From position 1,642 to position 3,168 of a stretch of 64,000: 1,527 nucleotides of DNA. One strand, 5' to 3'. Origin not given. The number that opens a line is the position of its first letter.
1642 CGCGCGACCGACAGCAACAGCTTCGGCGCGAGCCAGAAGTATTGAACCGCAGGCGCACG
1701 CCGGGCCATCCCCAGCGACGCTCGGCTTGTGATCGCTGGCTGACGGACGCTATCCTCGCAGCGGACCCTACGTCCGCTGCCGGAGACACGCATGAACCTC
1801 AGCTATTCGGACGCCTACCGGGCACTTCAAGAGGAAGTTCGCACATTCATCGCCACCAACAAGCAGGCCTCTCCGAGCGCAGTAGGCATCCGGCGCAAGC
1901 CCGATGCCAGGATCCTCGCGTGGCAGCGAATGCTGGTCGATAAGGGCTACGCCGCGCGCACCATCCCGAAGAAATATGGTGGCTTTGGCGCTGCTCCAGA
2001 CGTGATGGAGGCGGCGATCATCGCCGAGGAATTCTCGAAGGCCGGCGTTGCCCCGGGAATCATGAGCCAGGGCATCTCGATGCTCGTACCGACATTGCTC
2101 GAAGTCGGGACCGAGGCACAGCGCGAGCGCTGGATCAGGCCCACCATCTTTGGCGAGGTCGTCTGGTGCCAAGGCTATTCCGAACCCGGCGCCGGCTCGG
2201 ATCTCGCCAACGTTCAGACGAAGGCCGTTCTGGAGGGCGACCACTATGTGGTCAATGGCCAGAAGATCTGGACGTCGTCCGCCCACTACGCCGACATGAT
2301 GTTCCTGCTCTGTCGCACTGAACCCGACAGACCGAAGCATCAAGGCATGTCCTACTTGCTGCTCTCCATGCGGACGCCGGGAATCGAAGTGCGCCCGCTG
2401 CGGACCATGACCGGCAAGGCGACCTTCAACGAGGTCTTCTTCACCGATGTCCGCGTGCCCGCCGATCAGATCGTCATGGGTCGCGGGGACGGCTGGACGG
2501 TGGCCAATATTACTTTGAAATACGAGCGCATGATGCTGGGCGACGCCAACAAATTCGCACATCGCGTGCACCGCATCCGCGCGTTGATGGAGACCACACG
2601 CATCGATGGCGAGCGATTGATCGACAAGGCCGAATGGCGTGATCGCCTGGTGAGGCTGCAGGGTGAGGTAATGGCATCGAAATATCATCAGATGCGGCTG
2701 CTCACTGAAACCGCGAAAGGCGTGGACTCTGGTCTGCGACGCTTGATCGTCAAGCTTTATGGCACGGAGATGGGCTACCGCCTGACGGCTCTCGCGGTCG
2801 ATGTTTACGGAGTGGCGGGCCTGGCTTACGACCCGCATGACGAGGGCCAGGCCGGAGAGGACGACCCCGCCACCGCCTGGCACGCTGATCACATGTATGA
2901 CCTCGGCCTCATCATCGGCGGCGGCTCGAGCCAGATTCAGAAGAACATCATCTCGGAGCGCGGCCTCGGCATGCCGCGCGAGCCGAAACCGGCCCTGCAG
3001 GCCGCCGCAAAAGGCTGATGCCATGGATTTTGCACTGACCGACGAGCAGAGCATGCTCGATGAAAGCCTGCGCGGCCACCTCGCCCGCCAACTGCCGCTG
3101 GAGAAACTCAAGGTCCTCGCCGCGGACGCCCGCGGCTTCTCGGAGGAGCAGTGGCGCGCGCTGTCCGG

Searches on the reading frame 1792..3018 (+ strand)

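Call 30: search_protein_families(library=pfam, proteins=[window:1792-3018:+], max_evalue=0.00001)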
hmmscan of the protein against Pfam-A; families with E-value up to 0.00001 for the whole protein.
window:1792-3018:+ (408 aa): 3 families
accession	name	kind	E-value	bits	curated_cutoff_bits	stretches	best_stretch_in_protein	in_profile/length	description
PF02770.24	Acyl-CoA_dh_M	-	3.9e-23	81.9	33.3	1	126-220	1-97/97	Acyl-CoA dehydrogenase, middle domain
PF02771.21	Acyl-CoA_dh_N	-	1.5e-15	58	22.9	1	7-122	2-113/113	Acyl-CoA dehydrogenase, N-terminal domain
PF00441.29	Acyl-CoA_dh_1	-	6.8e-15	56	22.4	1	232-391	1-149/150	Acyl-CoA dehydrogenase, C-terminal domain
